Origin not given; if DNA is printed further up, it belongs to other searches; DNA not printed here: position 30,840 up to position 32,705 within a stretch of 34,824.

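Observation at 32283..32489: Five DP[DE]xT repeats in the cytoplasmic N-terminal extension of the TssL-like protein: candidate multi-site phospho-threonine acceptor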

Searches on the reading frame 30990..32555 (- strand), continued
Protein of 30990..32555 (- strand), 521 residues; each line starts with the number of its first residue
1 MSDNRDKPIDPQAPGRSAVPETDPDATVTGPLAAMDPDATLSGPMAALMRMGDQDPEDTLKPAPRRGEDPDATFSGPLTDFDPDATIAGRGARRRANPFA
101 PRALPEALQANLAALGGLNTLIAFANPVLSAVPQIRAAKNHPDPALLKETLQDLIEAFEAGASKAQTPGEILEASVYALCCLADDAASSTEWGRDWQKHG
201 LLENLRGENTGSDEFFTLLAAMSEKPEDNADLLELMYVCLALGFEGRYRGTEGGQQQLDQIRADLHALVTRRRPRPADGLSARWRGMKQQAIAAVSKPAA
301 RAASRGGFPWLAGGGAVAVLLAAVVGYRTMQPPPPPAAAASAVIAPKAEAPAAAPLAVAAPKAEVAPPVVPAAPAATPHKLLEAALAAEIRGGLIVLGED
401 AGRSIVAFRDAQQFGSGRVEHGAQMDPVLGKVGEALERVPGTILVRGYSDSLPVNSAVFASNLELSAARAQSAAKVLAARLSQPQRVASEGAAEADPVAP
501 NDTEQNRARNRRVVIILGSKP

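Call 19: search_protein_families(library=ncbifam, proteins=[window:30990-32555:-, L001:7566-8600:+], max_evalue=0.01)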
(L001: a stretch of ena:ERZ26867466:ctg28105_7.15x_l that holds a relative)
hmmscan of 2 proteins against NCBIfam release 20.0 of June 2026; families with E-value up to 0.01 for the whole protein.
window:30990-32555:- (521 aa): 36 families (the best 25 are shown)
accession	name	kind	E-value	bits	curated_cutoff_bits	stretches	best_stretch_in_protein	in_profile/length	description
NF005444.0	PRK07033.1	equivalog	6.6e-94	315.3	520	1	106-517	34-421/438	DotU family type VI secretion system protein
NF005999.0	PRK08126.1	subfamily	1e-66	225.6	571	2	373-516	286-429/432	hypothetical protein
TIGR03349.1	IV_VI_DotU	subfamily_domain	5e-45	153.9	89.95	1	119-327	1-202/211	DotU/TssL family secretion system protein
TIGR03350.1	type_VI_ompA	equivalog_domain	6.4e-38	129.8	139.8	1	382-516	2-136/137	type VI secretion system protein TssL, long form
NF038228.1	IcmH_DotU_IVB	equivalog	8.4e-30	104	50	1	116-281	36-204/258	type IVB secretion system protein IcmH/DotU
NF006508.0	PRK08944.1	subfamily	2.1e-29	102.7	259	1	380-517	149-287/304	MotB family protein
NF006541.1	PRK09038.1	equivalog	4.1e-25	88.9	283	1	384-518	115-249/253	flagellar motor protein MotD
NF005382.1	PRK06925.1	equivalog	7.8e-19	68.8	264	1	406-517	111-223/225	flagellar motor protein MotS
NF005445.0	PRK07034.1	equivalog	1.5e-18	66.8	703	2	430-516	416-506/536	hypothetical protein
NF053611.1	YiaD_Gzip_OmpA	equivalog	8.1e-18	64.9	175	1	399-516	91-205/206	YiaD family glycine zipper/OmpA-like lipoprotein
NF005236.0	PRK06742.1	equivalog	2.7e-16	59.7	312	1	396-516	102-222/225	flagellar motor protein MotS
NF006543.0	PRK09039.1-2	equivalog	1e-13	51.8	305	1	442-517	272-347/350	peptidoglycan -binding protein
NF005831.1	PRK07734.1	equivalog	4.8e-13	49.5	301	1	406-516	135-247/250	flagellar motor protein MotB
NF006545.0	PRK09039.1-4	equivalog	8.8e-12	45.3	372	1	439-517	261-339/342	peptidoglycan -binding protein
NF053585.1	OMP_LP_YfiB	equivalog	1.3e-11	44.7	128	1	428-517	74-160/163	outer membrane lipoprotein YfiB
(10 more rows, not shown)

L001:7566-8600:+ (344 aa): 34 families (the best 25 are shown)
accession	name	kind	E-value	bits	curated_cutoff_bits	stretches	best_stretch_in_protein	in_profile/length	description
NF005444.0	PRK07033.1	equivalog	1.6e-35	122.9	520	1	191-340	272-421/438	DotU family type VI secretion system protein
TIGR03350.1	type_VI_ompA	equivalog_domain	5.1e-35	120.4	139.8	1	205-340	2-137/137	type VI secretion system protein TssL, long form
NF005999.0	PRK08126.1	subfamily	6.9e-29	100.9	571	1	193-340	283-430/432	hypothetical protein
NF006508.0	PRK08944.1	subfamily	1.9e-28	99.6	259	1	202-341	148-288/304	MotB family protein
NF006541.1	PRK09038.1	equivalog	4.1e-27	95.4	283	1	200-342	108-250/253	flagellar motor protein MotD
NF005236.0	PRK06742.1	equivalog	4.4e-20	72.1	312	1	219-341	101-224/225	flagellar motor protein MotS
NF005382.1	PRK06925.1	equivalog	1.5e-19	71.2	264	1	222-341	104-224/225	flagellar motor protein MotS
NF053611.1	YiaD_Gzip_OmpA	equivalog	9.9e-19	67.8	175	1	210-340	79-206/206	YiaD family glycine zipper/OmpA-like lipoprotein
NF006543.0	PRK09039.1-2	equivalog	6.5e-16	59.1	305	1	230-338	229-345/350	peptidoglycan -binding protein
NF005831.1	PRK07734.1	equivalog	1.5e-13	51.1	301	1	223-340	131-248/250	flagellar motor protein MotB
NF006544.0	PRK09039.1-3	equivalog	3.1e-13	50.1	362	1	230-337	221-337/343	peptidoglycan -binding protein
NF053585.1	OMP_LP_YfiB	equivalog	5.7e-13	49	128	1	237-341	60-161/163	outer membrane lipoprotein YfiB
NF053612.1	anchor_PA1041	equivalog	2.4e-12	47.3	250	1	227-340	123-235/236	PA1041 family peptidoglycan-binding anchor lipoprotein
NF006542.0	PRK09039.1-1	equivalog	4.7e-12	45.7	388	1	230-336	504-620/627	peptidoglycan -binding protein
NF005195.1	PRK06667.1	equivalog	6.2e-11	42.5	300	1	206-341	95-236/241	flagellar motor protein MotB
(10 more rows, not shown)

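Call 21: find_encoding_contigs(protein=P0083, flank=10000, max_places=1)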
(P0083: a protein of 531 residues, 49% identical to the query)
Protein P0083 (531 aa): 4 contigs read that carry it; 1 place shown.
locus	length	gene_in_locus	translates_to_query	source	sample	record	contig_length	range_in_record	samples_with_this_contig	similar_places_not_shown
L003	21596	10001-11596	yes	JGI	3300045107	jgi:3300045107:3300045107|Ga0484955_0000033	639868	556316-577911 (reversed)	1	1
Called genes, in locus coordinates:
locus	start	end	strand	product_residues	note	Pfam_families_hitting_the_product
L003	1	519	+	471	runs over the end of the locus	-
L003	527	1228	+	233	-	PF05359:DUF748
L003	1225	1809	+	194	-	PF05995:CDO_I (weak)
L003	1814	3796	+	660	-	PF13432:TPR_16, PF13424:TPR_12 (weak), PF07719:TPR_2 (weak), PF13424:TPR_12 (weak), PF00515:TPR_1 (weak), PF13424:TPR_12 (weak), PF13432:TPR_16, PF13844:Glyco_transf_41, +13 more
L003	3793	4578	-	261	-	-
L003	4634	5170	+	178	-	PF04279:IspA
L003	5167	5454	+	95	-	PF01722:BolA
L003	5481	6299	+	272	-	PF13623:SurA_N_2 (weak), PF13624:SurA_N_3 (weak), PF13145:Rotamase_2, PF13616:Rotamase_3, PF00639:Rotamase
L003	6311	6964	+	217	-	PF13302:Acetyltransf_3, PF00583:Acetyltransf_1 (weak)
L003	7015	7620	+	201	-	PF01625:PMSR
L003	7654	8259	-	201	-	PF13511:DUF4124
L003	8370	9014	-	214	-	PF13489:Methyltransf_23, PF01209:Ubie_methyltran (weak), PF01728:FtsJ (weak), PF08241:Methyltransf_11, PF08242:Methyltransf_12, PF13649:Methyltransf_25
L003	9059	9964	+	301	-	PF00903:Glyoxalase (weak), PF13669:Glyoxalase_4 (faint), PF18029:Glyoxalase_6 (faint), PF00903:Glyoxalase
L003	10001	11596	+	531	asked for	PF09850:DotU, PF00691:OmpA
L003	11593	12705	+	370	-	PF14331:IcmF-related_N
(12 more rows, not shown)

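Call 22: find_encoding_contigs(protein=P0120, flank=10000, max_places=1)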
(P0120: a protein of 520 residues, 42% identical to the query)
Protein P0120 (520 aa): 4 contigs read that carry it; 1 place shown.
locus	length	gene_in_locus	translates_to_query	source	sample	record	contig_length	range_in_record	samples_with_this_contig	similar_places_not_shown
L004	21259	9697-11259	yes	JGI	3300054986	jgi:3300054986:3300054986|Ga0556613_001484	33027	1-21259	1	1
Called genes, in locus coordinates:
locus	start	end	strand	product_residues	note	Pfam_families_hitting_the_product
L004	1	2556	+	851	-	?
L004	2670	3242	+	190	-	PF05685:Uma2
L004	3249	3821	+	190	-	PF05685:Uma2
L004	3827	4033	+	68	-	PF04014:MazE_antitoxin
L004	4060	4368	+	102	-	PF02452:PemK_toxin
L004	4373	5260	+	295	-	PF00211:Guanylate_cyc, PF16697:Yop-YscD_cpl (faint), PF00498:FHA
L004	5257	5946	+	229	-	PF08238:Sel1 (weak)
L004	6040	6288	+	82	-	PF22513:FitA-like_RHH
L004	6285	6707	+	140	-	PF01850:PIN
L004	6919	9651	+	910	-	PF00069:Pkinase, PF07714:PK_Tyr_Ser-Thr, PF03109:ABC1, PF08238:Sel1 (faint)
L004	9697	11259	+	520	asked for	PF09850:DotU, PF00691:OmpA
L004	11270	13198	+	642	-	PF14331:IcmF-related_N, PF06761:IcmF-related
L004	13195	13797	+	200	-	PF09867:TagF_N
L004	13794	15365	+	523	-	PF00498:FHA, PF16697:Yop-YscD_cpl, PF20232:T6SS_FHA_C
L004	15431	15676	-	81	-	-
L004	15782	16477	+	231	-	PF00154:RecA_N (weak), PF27531:MT3502_N (weak)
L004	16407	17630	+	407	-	-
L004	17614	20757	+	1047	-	PF02811:PHP, PF07733:DNA_pol3_alpha, PF17657:DNA_pol3_finger, PF14579:HHH_6, PF01336:tRNA_anti-codon (weak)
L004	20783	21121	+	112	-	PF01627:Hpt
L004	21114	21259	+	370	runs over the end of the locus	PF00072:Response_reg, PF00211:Guanylate_cyc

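Call 23: find_encoding_contigs(protein=P0040, flank=10000, max_places=1)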
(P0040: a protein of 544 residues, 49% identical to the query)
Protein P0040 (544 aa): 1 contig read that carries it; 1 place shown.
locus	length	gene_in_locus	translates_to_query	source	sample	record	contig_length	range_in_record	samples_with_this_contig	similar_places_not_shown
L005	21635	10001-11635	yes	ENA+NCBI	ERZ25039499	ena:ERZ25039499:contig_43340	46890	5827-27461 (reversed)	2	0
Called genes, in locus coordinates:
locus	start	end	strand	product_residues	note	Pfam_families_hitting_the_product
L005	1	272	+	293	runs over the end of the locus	PF00892:EamA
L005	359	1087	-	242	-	PF01797:Y1_Tnp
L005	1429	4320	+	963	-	PF00005:ABC_tran, PF13304:AAA_21 (faint), PF02687:FtsX, PF17131:TP_0789-like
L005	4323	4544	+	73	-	-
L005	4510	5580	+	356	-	-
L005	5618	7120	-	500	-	PF00171:Aldedh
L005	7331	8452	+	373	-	PF00691:OmpA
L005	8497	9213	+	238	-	PF00849:PseudoU_synth_2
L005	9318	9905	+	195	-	-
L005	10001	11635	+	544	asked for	PF09850:DotU, PF00691:OmpA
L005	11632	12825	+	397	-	PF14331:IcmF-related_N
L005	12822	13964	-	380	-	PF00561:Abhydrolase_1, PF12146:Hydrolase_4, PF12697:Abhydrolase_6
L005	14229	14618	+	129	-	-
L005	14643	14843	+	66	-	-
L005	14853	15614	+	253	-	PF00106:adh_short, PF08659:KR, PF13561:adh_short_C2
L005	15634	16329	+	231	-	PF09335:VTT_dom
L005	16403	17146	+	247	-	PF00497:SBP_bac_3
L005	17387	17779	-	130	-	-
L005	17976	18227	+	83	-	PF01244:Peptidase_M19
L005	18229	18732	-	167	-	PF13279:4HBT_2, PF03061:4HBT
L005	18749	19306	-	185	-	PF00378:ECH_1, PF16113:ECH_2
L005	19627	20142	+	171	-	-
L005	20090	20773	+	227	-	PF03417:AAT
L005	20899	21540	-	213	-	-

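Call 26: find_related_loci(query=A1, collection=genome_contigs, flank=10000)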
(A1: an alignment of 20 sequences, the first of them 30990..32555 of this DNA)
Query A1 (521 aa) in genome_contigs; peptide patterns used: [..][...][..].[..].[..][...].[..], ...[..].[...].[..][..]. (x = any residue, [..] = any of these).
137 stretches matched a pattern; 89 encode a relative of the query (tblastn E <= 1e-3); the best 80 are kept; 80 distinct loci.
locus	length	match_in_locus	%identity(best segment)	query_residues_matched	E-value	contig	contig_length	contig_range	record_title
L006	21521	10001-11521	57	1-521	2e-170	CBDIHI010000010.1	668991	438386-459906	MAG: Burkholderiales bacterium isolate 01205051-3130-4657-b8c8-f148f57bebd5 genome assembly, contig: contig_10, whole ge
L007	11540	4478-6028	57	1-518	7e-159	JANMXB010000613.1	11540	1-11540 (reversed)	MAG: Pseudomonadota bacterium isolate OTE_88_metabat_196 OTE_88_k141_1609365, whole genome shotgun sequence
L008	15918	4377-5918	52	6-520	1e-149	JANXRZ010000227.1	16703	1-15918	MAG: Proteobacteria bacterium isolate 336R_metabat_400 336R_k141_2436236, whole genome shotgun sequence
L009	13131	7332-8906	50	1-518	5e-149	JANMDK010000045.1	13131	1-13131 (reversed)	MAG: Pseudomonadota bacterium isolate OTE_75_metabat_17 OTE_75_k141_350693, whole genome shotgun sequence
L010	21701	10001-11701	49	1-518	1e-138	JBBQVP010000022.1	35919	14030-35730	MAG: Burkholderiales bacterium isolate Co_metawrap_2003 Cmw_2003_k141_28093969_length_35919_cov_10.0000, whole genome sh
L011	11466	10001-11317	52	1-424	2e-138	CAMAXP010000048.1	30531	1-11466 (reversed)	MAG: Bordetella parapertussis isolate MH-08apr19-17 genome assembly, contig: MH-08apr19-C3342, whole genome shotgun sequ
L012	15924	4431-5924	51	11-518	6e-138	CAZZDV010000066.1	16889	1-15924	MAG TPA_asm: uncultured Bordetella sp. isolate SRP128246_co1_109 genome assembly, contig: NODE_7423_length_16889_cov_12.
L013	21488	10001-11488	51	20-517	2e-135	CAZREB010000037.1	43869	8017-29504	MAG TPA_asm: uncultured Bordetella sp. isolate binchicken_co199_16 genome assembly, contig: NODE_883_length_43869_cov_11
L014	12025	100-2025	45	16-518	2e-129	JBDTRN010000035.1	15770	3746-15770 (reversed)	MAG: Betaproteobacteria bacterium isolate cluster3_bin.248 NODE_14395_length_15770_cov_6.053198, whole genome shotgun se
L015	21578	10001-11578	49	1-515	3e-135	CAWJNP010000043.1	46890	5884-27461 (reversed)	MAG: uncultured beta proteobacterium isolate MFD02832.bin.2.128 genome assembly, contig: contig_43340, whole genome shot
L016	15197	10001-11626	41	21-519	4e-105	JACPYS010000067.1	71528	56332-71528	MAG: Betaproteobacteria bacterium isolate NC_groundwater_869_Pr1_S2p5_64_25 Montesol18_S2p5_coassembly_scaffold_1304873,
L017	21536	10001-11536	39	1-517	2e-99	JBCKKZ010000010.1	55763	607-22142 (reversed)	Burkholderiales bacterium isolate SLM_MC1B_68-L02 Node_10_length_55763_cov_69.854994, whole genome shotgun sequence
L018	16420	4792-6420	39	1-521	1e-98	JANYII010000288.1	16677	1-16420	MAG: Betaproteobacteria bacterium isolate GL140_2_metabinner_39 GL140_2_k141_2074804, whole genome shotgun sequence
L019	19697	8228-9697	41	20-521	2e-98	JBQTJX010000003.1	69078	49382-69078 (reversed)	MAG: Betaproteobacteria bacterium isolate SAW223 c_000000415157, whole genome shotgun sequence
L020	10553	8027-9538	40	1-515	3e-97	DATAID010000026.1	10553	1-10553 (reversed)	MAG TPA_asm: Burkholderiales bacterium isolate SMAG_U6874 k141_3888497, whole genome shotgun sequence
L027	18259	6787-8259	39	22-519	1e-82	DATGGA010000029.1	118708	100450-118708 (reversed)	MAG TPA_asm: Burkholderiales bacterium isolate SMAG_U9742 k141_1967661, whole genome shotgun sequence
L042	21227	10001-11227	42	82-517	4e-75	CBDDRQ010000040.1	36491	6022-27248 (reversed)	uncultured bacterium isolate s10_2 genome assembly, contig: k141_1270095, whole genome shotgun sequence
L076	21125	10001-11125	30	115-515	2e-35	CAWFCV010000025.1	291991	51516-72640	MAG: uncultured beta proteobacterium isolate MFD04651.bin.2.15 genome assembly, contig: contig_4544, whole genome shotgu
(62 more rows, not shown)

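Call 31: search_protein_families(library=pfam, proteins=[L076:2-1765:-, L076:1943-2920:-, L076:3518-4411:-, L076:4206-4931:-, L076:6422-7408:+, L076:7412-8293:+, L076:14711-16846:+, L076:17436-18371:-, L076:19403-20443:-, L076:2839-3435:+], max_evalue=0.0001)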
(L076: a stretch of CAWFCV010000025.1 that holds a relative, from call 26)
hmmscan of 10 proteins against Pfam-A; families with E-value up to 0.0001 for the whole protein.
L076:2-1765:- (588 aa): 3 families
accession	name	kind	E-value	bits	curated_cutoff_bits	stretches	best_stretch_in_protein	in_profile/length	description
PF02738.23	MoCoBD_1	-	1.2e-22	80.7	27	1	436-580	13-160/244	Molybdopterin cofactor-binding domain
PF20256.3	MoCoBD_2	-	1e-15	58.4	27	1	168-322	45-186/283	Molybdopterin cofactor-binding domain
PF10518.14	TAT_signal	-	5.9e-05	23.2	22.7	0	132-150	2-20/21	TAT (twin-arginine translocation) pathway signal sequence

L076:1943-2920:- (326 aa): 1 family
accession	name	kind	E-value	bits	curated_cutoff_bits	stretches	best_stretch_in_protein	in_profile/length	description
PF00656.27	Peptidase_C14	-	5.1e-36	125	21.4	1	55-284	2-232/233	Caspase domain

L076:3518-4411:- (298 aa): 3 families
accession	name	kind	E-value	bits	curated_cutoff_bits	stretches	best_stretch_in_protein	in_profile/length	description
PF04542.20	Sigma70_r2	-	8.3e-16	58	24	1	127-193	1-69/71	Sigma-70 region 2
PF08281.18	Sigma70_r4_2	-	1e-10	41.5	25.7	1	228-278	4-54/54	Sigma-70, region 4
PF04545.22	Sigma70_r4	-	4.5e-10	39.3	24.1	1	231-279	1-49/50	Sigma-70, region 4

L076:4206-4931:- (242 aa): 1 family
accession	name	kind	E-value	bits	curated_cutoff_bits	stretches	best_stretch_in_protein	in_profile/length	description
PF00691.25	OmpA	-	3.8e-21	75.7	27.2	1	141-222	2-83/98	OmpA family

L076:6422-7408:+ (329 aa): 0 families

L076:7412-8293:+ (294 aa): 2 families
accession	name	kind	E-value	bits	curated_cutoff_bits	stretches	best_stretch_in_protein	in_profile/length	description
PF11845.13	Tll0287-like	-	2e-39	135.8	24.1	1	36-201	2-144/144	Tll0287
PF00672.30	HAMP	-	4.4e-06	27.4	25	1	238-285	5-51/53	HAMP domain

L076:14711-16846:+ (712 aa): 1 family
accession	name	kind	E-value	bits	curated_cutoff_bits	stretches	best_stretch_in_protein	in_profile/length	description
PF00656.27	Peptidase_C14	-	3.9e-34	118.8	21.4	1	233-450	2-232/233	Caspase domain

L076:17436-18371:- (312 aa): 4 families
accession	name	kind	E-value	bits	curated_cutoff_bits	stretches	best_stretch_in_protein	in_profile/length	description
PF12146.15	Hydrolase_4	-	2.8e-20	73.1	27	1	69-284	23-235/239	Serine aminopeptidase, S33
PF00561.26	Abhydrolase_1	-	3.7e-13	50.2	25.8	1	61-284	6-241/245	alpha/beta hydrolase fold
PF12697.13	Abhydrolase_6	-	2.2e-08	35.5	26.3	1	43-285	1-208/217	Alpha/beta hydrolase family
PF02129.25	Peptidase_S15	-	1.1e-05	25.8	23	1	67-274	40-254/262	X-Pro dipeptidyl-peptidase (S15 family)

L076:19403-20443:- (347 aa): 1 family
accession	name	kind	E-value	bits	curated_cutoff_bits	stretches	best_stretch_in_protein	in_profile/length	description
PF06089.17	Asparaginase_II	-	1.6e-58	198.6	25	1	113-335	109-321/322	L-asparaginase II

L076:2839-3435:+ (199 aa): 0 families
